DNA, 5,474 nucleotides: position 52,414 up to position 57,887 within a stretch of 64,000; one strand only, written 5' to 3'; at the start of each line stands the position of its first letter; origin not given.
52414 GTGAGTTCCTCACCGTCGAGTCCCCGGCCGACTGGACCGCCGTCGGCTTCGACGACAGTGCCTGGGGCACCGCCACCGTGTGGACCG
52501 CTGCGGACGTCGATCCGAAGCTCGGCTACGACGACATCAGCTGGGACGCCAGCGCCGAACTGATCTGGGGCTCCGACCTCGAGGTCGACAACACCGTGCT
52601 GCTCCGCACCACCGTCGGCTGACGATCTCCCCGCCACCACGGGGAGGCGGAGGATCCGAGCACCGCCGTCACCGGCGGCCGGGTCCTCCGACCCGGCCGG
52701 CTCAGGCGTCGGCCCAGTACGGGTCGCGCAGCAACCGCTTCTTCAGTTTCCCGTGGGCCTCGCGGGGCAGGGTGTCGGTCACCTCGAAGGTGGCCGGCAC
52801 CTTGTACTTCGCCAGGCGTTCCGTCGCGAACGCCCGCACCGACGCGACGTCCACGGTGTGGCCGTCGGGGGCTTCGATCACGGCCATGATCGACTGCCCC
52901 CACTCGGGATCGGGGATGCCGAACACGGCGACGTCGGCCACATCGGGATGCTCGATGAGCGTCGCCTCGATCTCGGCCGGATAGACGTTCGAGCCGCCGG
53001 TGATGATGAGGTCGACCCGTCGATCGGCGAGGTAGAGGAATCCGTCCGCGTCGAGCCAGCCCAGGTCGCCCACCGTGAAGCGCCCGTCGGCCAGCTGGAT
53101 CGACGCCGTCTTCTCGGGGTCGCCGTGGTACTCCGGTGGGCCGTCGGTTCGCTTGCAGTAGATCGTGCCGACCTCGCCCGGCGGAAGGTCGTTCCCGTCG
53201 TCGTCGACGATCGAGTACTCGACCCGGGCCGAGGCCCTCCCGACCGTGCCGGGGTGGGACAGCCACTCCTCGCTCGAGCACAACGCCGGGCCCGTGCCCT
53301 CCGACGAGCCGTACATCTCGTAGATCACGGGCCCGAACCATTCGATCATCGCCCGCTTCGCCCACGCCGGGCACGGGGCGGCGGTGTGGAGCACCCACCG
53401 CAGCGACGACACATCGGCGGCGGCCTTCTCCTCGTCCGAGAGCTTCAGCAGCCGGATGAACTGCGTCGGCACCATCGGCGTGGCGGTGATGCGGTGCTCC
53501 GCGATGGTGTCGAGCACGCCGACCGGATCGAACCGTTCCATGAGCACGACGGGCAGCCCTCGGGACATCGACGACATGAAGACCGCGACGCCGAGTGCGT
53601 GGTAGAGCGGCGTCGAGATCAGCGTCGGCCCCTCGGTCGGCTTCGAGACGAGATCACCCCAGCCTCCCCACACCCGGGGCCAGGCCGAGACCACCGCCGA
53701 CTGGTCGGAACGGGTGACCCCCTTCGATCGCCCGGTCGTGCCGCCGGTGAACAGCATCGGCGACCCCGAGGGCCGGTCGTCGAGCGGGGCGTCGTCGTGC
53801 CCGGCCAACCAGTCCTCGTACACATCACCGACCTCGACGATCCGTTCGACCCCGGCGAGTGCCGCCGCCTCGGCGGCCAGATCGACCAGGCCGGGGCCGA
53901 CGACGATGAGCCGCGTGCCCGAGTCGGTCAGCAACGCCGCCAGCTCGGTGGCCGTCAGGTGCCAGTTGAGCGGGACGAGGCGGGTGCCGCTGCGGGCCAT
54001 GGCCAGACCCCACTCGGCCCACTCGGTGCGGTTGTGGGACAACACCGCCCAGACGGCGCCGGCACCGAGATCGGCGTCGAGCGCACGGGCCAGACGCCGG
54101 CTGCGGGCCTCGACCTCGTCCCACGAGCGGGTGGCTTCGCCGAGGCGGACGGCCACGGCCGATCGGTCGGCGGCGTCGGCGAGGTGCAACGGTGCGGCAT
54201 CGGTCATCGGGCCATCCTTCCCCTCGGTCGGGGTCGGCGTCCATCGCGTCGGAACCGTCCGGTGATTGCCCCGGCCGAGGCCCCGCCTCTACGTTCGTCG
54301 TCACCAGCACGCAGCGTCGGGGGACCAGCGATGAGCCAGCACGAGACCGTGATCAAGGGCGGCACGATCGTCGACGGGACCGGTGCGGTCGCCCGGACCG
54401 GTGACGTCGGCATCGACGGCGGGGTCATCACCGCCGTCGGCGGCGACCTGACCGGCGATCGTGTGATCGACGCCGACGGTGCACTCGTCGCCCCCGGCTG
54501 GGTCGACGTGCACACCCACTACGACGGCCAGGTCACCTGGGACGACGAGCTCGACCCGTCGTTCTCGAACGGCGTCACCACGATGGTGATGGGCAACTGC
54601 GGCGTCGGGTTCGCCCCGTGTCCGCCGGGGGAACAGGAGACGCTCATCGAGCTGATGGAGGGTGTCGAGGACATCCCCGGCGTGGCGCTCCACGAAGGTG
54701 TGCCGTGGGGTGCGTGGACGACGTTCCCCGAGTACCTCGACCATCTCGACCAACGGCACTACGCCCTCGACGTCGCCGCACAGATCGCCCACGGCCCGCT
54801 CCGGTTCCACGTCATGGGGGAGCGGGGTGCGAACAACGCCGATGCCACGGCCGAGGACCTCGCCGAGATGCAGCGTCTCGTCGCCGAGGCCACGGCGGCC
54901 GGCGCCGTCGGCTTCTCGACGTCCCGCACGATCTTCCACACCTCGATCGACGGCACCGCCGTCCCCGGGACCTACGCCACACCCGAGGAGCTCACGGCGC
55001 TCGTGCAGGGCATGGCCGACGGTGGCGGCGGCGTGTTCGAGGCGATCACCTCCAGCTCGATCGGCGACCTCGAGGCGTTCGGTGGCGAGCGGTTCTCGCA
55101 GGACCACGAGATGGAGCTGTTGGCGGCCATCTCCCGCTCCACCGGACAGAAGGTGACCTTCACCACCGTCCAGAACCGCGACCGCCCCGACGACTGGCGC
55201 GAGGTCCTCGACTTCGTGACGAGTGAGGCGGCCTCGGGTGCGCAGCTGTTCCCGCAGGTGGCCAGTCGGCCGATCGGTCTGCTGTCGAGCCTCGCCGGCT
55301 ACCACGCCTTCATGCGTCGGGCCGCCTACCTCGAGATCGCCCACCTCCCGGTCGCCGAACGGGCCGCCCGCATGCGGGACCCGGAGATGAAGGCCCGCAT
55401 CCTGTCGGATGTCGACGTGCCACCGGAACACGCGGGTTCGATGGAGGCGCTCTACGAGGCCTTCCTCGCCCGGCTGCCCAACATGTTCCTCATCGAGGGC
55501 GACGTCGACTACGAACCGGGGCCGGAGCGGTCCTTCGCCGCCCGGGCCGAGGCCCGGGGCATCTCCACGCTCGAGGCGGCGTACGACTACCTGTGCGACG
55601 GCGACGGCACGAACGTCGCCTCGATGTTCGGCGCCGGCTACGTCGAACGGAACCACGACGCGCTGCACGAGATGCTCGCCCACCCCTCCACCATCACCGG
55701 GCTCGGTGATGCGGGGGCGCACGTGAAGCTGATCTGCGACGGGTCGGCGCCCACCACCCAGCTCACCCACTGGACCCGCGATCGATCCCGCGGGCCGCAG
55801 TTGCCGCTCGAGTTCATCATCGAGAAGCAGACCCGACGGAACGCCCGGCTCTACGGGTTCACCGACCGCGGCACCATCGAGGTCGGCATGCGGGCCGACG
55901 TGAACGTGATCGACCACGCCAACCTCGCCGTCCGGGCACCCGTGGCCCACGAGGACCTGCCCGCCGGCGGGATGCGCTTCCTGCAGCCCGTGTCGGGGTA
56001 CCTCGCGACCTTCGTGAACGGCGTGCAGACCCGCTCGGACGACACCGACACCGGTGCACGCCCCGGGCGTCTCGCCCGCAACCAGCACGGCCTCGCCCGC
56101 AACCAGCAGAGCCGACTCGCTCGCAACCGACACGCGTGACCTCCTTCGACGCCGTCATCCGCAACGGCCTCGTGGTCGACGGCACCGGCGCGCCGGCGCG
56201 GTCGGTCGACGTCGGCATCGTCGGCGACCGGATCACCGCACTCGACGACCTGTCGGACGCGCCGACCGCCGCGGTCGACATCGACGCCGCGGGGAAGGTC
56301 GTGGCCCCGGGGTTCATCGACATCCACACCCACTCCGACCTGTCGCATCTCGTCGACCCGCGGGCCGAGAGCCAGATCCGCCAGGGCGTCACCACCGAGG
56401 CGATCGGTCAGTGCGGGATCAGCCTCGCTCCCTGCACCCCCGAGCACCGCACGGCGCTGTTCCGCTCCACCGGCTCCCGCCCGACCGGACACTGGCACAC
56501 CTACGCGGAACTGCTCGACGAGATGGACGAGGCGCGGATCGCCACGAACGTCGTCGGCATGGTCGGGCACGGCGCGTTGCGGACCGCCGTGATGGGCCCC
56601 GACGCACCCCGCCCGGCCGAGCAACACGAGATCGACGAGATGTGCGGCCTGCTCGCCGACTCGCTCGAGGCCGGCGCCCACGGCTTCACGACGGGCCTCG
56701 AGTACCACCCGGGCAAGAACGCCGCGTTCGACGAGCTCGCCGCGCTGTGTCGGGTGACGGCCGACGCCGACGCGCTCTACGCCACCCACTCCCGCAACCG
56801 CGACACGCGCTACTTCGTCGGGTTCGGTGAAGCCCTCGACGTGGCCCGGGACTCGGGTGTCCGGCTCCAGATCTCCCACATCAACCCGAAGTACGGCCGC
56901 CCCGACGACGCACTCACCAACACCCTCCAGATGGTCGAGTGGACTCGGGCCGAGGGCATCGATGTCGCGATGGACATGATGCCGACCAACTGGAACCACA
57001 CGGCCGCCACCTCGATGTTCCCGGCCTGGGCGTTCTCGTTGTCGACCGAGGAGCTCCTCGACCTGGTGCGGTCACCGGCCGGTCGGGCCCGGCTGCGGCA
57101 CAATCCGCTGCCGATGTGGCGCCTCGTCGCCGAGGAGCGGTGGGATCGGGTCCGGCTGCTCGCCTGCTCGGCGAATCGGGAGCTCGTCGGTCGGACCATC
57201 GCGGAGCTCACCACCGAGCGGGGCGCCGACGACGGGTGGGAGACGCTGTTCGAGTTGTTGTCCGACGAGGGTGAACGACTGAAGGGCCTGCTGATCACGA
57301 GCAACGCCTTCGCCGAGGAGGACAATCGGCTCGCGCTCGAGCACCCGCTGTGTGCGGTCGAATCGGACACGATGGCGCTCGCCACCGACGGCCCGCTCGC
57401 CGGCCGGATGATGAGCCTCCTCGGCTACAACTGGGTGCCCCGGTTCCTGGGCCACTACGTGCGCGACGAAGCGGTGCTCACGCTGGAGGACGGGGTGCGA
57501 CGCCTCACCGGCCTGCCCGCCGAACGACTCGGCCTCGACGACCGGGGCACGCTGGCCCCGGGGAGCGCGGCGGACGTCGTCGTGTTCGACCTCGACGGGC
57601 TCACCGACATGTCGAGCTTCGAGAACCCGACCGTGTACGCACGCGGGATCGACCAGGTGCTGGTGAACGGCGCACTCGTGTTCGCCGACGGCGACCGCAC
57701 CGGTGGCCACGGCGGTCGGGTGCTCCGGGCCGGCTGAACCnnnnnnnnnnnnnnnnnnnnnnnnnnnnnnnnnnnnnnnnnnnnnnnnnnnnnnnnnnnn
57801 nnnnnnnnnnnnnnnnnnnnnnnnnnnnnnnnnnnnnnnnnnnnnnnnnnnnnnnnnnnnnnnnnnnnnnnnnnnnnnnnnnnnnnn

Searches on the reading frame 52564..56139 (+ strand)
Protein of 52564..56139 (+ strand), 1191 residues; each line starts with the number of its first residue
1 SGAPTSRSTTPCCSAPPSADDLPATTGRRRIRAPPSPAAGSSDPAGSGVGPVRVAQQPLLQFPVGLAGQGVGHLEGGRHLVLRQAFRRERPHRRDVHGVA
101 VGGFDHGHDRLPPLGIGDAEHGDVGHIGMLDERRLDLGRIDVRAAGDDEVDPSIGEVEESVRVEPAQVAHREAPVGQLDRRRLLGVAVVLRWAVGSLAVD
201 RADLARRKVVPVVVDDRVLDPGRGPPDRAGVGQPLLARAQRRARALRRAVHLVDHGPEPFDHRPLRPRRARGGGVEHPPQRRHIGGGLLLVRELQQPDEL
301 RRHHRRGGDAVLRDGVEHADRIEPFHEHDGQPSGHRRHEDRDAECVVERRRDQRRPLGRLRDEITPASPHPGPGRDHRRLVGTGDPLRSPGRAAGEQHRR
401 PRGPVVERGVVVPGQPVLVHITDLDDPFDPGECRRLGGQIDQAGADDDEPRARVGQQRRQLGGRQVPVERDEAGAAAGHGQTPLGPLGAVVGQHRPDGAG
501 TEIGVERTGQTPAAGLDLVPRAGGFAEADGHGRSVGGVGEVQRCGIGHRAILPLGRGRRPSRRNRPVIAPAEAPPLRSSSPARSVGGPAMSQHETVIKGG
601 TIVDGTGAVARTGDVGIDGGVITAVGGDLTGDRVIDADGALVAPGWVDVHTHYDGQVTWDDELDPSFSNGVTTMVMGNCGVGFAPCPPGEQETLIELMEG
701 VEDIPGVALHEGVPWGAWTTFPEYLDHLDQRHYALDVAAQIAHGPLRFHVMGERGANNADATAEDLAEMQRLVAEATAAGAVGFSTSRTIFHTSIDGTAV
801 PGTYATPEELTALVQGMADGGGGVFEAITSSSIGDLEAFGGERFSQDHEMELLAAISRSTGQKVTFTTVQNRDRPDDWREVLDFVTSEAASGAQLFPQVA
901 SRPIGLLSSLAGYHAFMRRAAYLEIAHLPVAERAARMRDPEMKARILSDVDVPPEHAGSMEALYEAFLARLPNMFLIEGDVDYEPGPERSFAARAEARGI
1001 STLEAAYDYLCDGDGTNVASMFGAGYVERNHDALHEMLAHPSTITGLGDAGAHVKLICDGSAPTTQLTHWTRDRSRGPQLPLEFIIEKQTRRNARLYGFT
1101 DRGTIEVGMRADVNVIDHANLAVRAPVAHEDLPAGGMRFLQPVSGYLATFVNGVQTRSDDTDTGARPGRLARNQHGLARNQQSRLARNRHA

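Call 45: search_protein_families(library=pfam, proteins=[window:52564-56139:+], max_evalue=0.0001)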
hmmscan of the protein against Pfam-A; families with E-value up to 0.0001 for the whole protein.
window:52564-56139:+ (1191 aa): 2 families
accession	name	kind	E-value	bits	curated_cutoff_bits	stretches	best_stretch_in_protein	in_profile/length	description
PF07969.17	Amidohydro_3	-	3.9e-43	149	29.7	1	633-1154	1-469/472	Amidohydrolase family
PF01979.26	Amidohydro_1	-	5.4e-05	23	25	0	1075-1120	268-321/345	Amidohydrolase family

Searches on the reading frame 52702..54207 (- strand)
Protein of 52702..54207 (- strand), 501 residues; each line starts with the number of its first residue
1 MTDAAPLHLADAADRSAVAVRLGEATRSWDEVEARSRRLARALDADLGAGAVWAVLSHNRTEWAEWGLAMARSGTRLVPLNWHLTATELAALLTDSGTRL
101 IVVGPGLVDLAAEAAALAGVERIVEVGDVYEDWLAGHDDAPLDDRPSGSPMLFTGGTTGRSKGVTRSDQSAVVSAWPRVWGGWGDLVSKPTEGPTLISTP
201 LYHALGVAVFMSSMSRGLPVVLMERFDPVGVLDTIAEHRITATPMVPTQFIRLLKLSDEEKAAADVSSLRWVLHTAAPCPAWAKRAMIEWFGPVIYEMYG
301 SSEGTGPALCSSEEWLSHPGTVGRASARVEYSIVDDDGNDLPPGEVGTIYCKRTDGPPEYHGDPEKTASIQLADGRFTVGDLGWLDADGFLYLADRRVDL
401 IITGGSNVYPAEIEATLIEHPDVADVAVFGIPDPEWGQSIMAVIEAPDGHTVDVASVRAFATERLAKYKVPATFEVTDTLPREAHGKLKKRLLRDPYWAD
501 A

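Call 45: search_protein_families(library=pfam, proteins=[window:52702-54207:-], max_evalue=0.0001)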
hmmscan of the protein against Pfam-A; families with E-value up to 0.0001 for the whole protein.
window:52702-54207:- (501 aa): 2 families
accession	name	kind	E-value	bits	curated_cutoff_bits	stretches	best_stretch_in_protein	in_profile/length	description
PF00501.34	AMP-binding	-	3e-58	197.9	29.9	1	16-352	10-375/384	AMP-binding enzyme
PF13193.12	AMP-binding_C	-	8.8e-18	65.4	24.5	1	412-487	1-76/76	AMP-binding enzyme C-terminal domain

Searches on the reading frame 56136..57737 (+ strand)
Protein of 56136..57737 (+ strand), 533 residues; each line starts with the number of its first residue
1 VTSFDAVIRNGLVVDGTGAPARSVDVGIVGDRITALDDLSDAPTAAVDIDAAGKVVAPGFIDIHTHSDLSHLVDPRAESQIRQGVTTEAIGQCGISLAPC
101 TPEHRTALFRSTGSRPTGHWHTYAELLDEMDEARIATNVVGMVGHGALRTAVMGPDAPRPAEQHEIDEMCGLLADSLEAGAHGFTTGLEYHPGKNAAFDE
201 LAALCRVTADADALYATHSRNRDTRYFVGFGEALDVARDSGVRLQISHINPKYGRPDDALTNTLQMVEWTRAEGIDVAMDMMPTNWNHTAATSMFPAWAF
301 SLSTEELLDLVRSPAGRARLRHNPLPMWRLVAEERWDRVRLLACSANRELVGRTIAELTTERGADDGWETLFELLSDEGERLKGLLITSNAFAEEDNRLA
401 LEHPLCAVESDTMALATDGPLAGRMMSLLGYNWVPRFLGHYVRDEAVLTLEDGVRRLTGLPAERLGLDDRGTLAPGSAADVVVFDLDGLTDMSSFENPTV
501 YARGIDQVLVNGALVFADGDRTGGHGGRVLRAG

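Call 45: search_protein_families(library=pfam, proteins=[window:56136-57737:+], max_evalue=0.0001)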
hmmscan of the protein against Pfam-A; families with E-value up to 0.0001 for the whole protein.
window:56136-57737:+ (533 aa): 2 families
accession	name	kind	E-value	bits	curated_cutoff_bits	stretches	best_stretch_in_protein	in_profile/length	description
PF07969.17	Amidohydro_3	-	9.4e-29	101.6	29.7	1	49-516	3-472/472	Amidohydrolase family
PF01979.26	Amidohydro_1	-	8.8e-14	51.9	25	1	386-514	217-344/345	Amidohydrolase family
